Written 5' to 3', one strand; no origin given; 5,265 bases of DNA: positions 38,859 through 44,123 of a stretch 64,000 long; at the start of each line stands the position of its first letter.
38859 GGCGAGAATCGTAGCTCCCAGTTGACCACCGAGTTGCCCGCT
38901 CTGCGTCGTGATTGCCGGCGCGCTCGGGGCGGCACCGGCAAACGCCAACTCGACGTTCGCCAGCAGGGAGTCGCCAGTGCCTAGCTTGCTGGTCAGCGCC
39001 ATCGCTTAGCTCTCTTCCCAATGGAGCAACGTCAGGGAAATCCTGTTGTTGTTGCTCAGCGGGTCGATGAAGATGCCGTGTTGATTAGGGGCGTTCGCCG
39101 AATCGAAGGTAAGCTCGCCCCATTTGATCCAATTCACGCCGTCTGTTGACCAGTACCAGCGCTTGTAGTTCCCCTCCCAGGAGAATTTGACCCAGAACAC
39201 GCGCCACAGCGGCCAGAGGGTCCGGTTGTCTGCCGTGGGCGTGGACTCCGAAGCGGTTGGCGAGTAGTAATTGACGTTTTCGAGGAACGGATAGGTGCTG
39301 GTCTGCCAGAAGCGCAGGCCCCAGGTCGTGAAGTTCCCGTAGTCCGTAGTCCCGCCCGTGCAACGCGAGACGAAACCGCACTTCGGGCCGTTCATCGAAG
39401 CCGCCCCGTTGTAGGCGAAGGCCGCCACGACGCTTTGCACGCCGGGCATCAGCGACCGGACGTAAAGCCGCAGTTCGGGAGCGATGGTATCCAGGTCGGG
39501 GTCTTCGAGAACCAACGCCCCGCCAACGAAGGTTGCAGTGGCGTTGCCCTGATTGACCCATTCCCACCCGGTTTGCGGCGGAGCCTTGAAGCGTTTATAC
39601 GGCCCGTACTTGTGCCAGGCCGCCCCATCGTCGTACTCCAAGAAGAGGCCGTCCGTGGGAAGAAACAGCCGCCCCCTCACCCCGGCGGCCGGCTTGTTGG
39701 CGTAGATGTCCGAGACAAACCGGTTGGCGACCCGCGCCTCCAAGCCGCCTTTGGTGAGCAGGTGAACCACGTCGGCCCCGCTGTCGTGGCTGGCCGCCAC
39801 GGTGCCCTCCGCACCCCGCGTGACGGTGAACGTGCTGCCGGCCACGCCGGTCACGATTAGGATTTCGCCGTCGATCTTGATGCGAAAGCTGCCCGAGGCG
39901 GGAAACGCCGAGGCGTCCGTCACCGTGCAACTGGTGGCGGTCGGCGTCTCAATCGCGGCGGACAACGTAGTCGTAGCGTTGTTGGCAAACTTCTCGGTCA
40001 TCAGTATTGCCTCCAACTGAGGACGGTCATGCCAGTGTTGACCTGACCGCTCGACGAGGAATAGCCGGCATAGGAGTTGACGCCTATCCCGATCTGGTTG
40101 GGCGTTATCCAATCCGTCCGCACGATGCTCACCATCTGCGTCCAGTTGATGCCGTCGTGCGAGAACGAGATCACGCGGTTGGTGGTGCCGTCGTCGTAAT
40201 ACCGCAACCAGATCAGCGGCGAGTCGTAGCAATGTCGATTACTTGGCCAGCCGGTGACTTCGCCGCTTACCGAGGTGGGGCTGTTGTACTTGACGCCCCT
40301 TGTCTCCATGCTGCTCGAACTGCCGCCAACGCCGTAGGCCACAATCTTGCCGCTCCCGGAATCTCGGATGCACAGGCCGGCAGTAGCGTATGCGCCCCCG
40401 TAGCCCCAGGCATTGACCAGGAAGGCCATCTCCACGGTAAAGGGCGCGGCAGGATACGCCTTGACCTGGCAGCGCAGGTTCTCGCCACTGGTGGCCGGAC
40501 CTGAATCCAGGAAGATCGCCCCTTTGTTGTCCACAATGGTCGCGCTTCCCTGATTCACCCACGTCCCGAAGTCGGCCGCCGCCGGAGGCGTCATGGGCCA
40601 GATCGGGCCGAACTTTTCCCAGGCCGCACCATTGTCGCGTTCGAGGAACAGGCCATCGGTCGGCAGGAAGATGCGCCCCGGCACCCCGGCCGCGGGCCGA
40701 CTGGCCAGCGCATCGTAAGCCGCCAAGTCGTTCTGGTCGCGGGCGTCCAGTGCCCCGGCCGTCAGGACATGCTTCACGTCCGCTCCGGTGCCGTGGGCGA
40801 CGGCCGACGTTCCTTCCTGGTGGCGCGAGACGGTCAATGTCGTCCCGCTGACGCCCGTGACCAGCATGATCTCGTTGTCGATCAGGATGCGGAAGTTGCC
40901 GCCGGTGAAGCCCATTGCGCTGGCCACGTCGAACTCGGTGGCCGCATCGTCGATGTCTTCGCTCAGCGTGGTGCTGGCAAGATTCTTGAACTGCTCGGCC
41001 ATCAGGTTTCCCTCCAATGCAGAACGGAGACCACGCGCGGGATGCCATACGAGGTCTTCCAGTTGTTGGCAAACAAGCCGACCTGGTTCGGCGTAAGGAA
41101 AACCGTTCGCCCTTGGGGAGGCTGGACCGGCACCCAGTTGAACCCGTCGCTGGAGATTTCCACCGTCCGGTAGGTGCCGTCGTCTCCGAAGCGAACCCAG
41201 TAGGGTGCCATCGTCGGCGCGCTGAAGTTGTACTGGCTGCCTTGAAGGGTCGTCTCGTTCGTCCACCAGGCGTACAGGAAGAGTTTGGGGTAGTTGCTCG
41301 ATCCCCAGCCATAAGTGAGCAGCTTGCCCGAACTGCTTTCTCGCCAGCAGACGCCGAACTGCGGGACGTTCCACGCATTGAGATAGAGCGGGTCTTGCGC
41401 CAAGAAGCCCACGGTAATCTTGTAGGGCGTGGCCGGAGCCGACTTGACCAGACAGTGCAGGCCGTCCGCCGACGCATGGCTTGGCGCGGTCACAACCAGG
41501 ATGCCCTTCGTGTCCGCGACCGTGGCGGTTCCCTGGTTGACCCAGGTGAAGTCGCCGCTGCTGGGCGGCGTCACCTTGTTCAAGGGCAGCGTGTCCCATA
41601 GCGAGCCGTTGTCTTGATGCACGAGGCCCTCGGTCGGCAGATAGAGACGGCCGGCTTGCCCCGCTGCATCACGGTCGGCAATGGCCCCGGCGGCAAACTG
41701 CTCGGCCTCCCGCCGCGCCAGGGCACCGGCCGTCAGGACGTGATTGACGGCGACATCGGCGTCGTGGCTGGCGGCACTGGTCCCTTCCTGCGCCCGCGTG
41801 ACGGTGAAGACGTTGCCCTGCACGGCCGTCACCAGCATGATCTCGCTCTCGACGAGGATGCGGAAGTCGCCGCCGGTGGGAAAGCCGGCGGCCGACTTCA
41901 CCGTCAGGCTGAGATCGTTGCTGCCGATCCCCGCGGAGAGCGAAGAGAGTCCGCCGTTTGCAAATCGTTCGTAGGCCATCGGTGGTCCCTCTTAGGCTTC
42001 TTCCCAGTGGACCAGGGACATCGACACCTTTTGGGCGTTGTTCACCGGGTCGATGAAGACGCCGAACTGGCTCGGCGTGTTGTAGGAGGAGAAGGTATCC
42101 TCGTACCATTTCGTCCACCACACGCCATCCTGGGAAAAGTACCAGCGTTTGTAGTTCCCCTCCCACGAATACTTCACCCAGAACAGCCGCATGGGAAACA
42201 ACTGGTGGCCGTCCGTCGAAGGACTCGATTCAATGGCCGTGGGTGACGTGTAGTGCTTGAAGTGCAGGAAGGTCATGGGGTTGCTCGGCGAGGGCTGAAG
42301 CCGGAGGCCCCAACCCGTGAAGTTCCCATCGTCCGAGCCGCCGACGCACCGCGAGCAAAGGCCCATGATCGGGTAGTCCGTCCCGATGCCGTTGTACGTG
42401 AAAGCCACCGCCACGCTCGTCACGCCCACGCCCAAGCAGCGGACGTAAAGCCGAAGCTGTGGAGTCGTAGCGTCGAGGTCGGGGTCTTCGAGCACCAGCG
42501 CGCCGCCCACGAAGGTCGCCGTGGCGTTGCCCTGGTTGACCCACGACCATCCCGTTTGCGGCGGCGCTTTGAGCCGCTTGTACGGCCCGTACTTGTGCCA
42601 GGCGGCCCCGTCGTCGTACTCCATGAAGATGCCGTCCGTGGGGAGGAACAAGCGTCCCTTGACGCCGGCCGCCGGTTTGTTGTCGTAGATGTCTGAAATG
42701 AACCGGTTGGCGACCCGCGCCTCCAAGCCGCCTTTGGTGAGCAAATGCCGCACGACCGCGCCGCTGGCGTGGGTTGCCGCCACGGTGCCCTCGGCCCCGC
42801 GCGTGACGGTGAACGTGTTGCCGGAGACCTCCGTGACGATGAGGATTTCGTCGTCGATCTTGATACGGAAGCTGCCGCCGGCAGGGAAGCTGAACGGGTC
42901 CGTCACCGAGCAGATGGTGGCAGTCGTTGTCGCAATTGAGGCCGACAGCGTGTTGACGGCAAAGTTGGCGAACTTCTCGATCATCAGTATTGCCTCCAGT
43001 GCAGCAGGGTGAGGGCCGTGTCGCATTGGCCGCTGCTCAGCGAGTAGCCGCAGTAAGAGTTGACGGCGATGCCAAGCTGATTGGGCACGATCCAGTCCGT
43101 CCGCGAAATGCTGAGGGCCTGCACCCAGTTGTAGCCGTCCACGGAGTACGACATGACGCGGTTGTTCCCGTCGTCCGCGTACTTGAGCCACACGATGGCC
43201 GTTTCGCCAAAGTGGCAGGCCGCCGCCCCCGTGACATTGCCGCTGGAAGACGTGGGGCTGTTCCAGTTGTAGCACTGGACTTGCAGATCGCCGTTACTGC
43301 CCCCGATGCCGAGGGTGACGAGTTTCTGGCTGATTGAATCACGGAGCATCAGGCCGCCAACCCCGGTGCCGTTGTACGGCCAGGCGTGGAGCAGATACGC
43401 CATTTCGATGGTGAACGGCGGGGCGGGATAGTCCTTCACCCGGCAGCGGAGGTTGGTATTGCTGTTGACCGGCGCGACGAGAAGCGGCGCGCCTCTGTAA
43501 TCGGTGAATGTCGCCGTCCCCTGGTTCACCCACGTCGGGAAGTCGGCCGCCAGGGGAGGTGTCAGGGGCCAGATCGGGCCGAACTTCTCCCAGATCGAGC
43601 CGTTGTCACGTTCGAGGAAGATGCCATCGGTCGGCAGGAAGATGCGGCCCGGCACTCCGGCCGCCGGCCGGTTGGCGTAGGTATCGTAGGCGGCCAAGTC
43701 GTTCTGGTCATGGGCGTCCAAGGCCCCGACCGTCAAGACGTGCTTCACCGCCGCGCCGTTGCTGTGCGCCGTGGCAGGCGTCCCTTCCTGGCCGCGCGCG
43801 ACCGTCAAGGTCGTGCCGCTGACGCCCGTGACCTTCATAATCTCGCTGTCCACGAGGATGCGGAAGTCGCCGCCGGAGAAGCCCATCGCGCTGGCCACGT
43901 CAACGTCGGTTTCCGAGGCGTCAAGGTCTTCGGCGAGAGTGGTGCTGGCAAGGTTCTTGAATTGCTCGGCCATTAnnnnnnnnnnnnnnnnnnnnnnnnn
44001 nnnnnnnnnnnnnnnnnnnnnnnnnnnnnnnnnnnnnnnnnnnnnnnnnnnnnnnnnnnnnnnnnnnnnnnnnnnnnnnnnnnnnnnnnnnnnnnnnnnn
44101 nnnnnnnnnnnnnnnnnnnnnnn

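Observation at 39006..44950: Six tandem paralogous ~330-aa fibre-like genes arranged as a duplicated A-B-C triplet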

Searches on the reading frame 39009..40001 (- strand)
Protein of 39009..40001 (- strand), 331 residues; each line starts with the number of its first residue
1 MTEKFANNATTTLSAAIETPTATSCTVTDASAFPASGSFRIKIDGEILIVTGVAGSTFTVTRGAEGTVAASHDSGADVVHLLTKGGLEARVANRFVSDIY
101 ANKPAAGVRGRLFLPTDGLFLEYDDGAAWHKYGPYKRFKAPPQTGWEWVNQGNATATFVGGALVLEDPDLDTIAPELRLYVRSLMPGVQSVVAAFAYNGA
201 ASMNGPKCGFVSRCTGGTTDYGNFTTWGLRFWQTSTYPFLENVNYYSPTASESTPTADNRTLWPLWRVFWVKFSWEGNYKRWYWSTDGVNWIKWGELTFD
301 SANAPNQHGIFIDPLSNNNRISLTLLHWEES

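Call 4: search_protein_families(library=pfam, proteins=[window:39009-40001:-], max_evalue=1)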
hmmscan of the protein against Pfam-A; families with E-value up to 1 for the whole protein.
window:39009-40001:- (331 aa): 0 families

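Call 5: search_protein_families(library=phrogs, proteins=[window:39009-40001:-], max_evalue=0.01)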
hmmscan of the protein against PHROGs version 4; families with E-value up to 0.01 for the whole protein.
window:39009-40001:- (331 aa): 9 families
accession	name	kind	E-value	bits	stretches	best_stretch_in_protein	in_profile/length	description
phrog_8469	-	tail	5.4e-10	40.1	1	1-151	1-153/303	tail fiber protein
phrog_6427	-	unknown function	2.7e-09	37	1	1-91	2-105/675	-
phrog_38058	-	tail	3.8e-07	29.7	1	8-80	17-98/708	tail fiber protein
phrog_12150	-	unknown function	4.5e-07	30.2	1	8-81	10-87/477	-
phrog_1101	-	tail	1.6e-06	27.3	1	6-81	552-631/1405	tail protein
phrog_23837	-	head and packaging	2.4e-06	27.7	1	8-99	13-107/507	virion structural protein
phrog_19068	-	unknown function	8.2e-06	26.4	1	89-309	28-244/267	-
phrog_7578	-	unknown function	0.00021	21.4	1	9-79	24-98/300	-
phrog_9851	-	tail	0.00096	18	1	4-83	794-871/1092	tail fiber protein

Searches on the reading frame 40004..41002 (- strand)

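Call 4: search_protein_families(library=pfam, proteins=[window:40004-41002:-], max_evalue=1)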
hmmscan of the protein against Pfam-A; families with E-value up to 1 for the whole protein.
window:40004-41002:- (333 aa): 0 families

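Call 5: search_protein_families(library=phrogs, proteins=[window:40004-41002:-], max_evalue=0.01)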
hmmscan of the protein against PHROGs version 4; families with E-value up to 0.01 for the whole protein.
window:40004-41002:- (333 aa): 12 families
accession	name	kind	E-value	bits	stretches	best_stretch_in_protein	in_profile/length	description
phrog_19068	-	unknown function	5.7e-24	85.9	1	97-311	37-250/267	-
phrog_38058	-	tail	8.5e-10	38.5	1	9-83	18-103/708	tail fiber protein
phrog_12150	-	unknown function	3.6e-08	33.8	1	9-90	11-96/477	-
phrog_8469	-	tail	8.5e-08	32.9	1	43-97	54-109/303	tail fiber protein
phrog_6427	-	unknown function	1.3e-07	31.4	1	1-88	2-104/675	-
phrog_9851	-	tail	1.2e-05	24.3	1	9-97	799-888/1092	tail fiber protein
phrog_1101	-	tail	0.00024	20.1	1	10-87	556-639/1405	tail protein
phrog_19311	-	unknown function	0.00044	19.4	1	44-87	54-97/1023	-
phrog_23837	-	head and packaging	0.00068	19.6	1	9-121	14-135/507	virion structural protein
phrog_30299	-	tail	0.0007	19.6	1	44-94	55-105/425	tail fiber protein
phrog_7578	-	unknown function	0.0038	17.3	1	11-76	26-97/300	-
phrog_4406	-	head and packaging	0.0075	13.9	1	21-77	1292-1349/3231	virion structural protein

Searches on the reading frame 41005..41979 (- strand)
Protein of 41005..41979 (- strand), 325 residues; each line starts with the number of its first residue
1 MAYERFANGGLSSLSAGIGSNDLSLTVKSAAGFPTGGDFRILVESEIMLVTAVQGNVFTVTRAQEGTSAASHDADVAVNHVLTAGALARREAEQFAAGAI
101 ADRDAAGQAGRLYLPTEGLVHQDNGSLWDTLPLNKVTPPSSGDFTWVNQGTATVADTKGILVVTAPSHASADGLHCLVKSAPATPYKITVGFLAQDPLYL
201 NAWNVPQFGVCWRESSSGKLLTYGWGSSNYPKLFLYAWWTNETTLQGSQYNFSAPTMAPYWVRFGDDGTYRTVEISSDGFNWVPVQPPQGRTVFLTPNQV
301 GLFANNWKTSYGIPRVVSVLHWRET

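Call 4: search_protein_families(library=pfam, proteins=[window:41005-41979:-], max_evalue=1)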
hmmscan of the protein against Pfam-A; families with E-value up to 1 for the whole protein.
window:41005-41979:- (325 aa): 0 families

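Call 5: search_protein_families(library=phrogs, proteins=[window:41005-41979:-], max_evalue=0.01)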
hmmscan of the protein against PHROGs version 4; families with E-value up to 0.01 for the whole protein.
window:41005-41979:- (325 aa): 9 families
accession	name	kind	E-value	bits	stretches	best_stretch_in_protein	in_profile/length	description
phrog_19068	-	unknown function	3.4e-21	76.8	1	92-307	31-250/267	-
phrog_6427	-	unknown function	1.3e-10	41.3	1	5-107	5-120/675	-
phrog_8469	-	tail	1.1e-09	39.1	1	5-166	4-169/303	tail fiber protein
phrog_38058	-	tail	4.4e-09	36.1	1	16-105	28-123/708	tail fiber protein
phrog_12150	-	unknown function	1.6e-06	28.4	1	13-86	14-92/477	-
phrog_11439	-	tail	5.1e-05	22.6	1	40-83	233-277/775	tail fiber protein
phrog_4406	-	head and packaging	7.9e-05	20.4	1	15-79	1285-1349/3231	virion structural protein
phrog_9851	-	tail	0.0012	17.8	1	5-89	794-877/1092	tail fiber protein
phrog_23837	-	head and packaging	0.0033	17.3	1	13-170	17-180/507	virion structural protein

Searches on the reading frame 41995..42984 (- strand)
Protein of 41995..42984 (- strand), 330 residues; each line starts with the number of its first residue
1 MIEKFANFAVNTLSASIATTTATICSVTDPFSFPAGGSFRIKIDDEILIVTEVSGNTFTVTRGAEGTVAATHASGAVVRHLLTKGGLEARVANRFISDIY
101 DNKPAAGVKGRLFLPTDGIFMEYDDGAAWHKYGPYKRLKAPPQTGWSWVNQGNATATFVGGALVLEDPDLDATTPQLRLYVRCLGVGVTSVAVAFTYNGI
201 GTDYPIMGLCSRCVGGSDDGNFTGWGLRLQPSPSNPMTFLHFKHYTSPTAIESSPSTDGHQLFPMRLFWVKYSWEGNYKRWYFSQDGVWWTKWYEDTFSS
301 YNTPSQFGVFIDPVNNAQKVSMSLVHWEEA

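Call 4: search_protein_families(library=pfam, proteins=[window:41995-42984:-], max_evalue=1)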
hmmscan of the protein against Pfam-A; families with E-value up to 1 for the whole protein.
window:41995-42984:- (330 aa): 0 families

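Call 5: search_protein_families(library=phrogs, proteins=[window:41995-42984:-], max_evalue=0.01)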
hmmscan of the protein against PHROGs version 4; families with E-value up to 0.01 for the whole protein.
window:41995-42984:- (330 aa): 11 families
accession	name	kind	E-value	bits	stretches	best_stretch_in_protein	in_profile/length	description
phrog_19068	-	unknown function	2.3e-10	41.3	1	89-157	28-97/267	-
phrog_8469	-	tail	2.8e-09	37.7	1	4-155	4-157/303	tail fiber protein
phrog_6427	-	unknown function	5.6e-07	29.4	1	4-92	5-106/675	-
phrog_38058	-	tail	3.2e-06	26.7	1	33-80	46-98/708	tail fiber protein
phrog_7578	-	unknown function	4.4e-06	26.9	1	10-79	25-98/300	-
phrog_12150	-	unknown function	6.4e-06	26.3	1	11-81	13-87/477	-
phrog_1101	-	tail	1.2e-05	24.4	1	10-78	556-628/1405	tail protein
phrog_23837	-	head and packaging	1.6e-05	25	1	12-98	17-106/507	virion structural protein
phrog_19311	-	unknown function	0.00017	20.7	1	46-90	54-98/1023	-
phrog_9851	-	tail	0.00026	19.9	1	8-92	798-881/1092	tail fiber protein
phrog_4406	-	head and packaging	0.0062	14.1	0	11-67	68-123/3231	virion structural protein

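Call 88: search_protein_families(library=ncbifam, proteins=[window:41995-42984:-], max_evalue=0.01)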
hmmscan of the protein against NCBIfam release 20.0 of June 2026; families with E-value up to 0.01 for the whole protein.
window:41995-42984:- (330 aa): 0 families

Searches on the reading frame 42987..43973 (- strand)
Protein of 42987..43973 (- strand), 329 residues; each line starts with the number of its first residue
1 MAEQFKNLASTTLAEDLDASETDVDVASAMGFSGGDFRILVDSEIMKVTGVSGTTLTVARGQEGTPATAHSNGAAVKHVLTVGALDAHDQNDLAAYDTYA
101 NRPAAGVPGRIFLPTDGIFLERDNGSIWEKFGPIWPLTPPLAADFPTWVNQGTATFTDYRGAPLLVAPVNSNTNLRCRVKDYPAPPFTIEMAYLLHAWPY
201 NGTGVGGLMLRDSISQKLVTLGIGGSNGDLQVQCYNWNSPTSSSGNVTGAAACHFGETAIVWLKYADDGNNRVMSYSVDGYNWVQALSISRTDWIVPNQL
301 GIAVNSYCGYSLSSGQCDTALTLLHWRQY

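Call 4: search_protein_families(library=pfam, proteins=[window:42987-43973:-], max_evalue=1)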
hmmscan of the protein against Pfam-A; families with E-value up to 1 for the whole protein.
window:42987-43973:- (329 aa): 1 family
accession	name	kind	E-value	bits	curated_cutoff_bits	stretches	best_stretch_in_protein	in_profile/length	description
PF13130.11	DUF3952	-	0.079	13.6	25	1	251-289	4-46/101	Domain of unknown function (DUF3952)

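Call 5: search_protein_families(library=phrogs, proteins=[window:42987-43973:-], max_evalue=0.01)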
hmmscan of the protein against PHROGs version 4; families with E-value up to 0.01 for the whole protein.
window:42987-43973:- (329 aa): 15 families
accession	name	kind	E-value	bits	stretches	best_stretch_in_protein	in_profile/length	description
phrog_19068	-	unknown function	1.5e-18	68.2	1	97-305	37-248/267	-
phrog_38058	-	tail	4.1e-11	42.9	1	9-86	18-104/708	tail fiber protein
phrog_8469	-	tail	7.5e-10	39.6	1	1-95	1-108/303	tail fiber protein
phrog_6427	-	unknown function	2.5e-09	37.1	1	1-89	2-105/675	-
phrog_12150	-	unknown function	6.7e-08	32.9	1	9-81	11-89/477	-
phrog_9851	-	tail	1.2e-07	30.9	1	10-100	800-891/1092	tail fiber protein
phrog_4406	-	head and packaging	1.9e-06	25.8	1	19-78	1290-1350/3231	virion structural protein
phrog_1101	-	tail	5.6e-06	25.4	1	10-76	556-628/1405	tail protein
phrog_11439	-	tail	1.5e-05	24.4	1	10-83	201-279/775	tail fiber protein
phrog_358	-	unknown function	5.2e-05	21.6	1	8-79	1688-1764/2056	-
phrog_19311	-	unknown function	0.00037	19.6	1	44-87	54-97/1023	-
phrog_2885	-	tail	0.00058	17.2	1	8-78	3073-3145/4179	baseplate wedge subunit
phrog_23837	-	head and packaging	0.00069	19.6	1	9-95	14-105/507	virion structural protein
phrog_30299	-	tail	0.001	19.1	1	43-92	54-103/425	tail fiber protein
phrog_7578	-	unknown function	0.0014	18.7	1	11-77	26-98/300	-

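Call 88: search_protein_families(library=ncbifam, proteins=[window:42987-43973:-], max_evalue=0.01)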
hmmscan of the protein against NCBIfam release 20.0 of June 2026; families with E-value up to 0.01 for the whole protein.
window:42987-43973:- (329 aa): 0 families
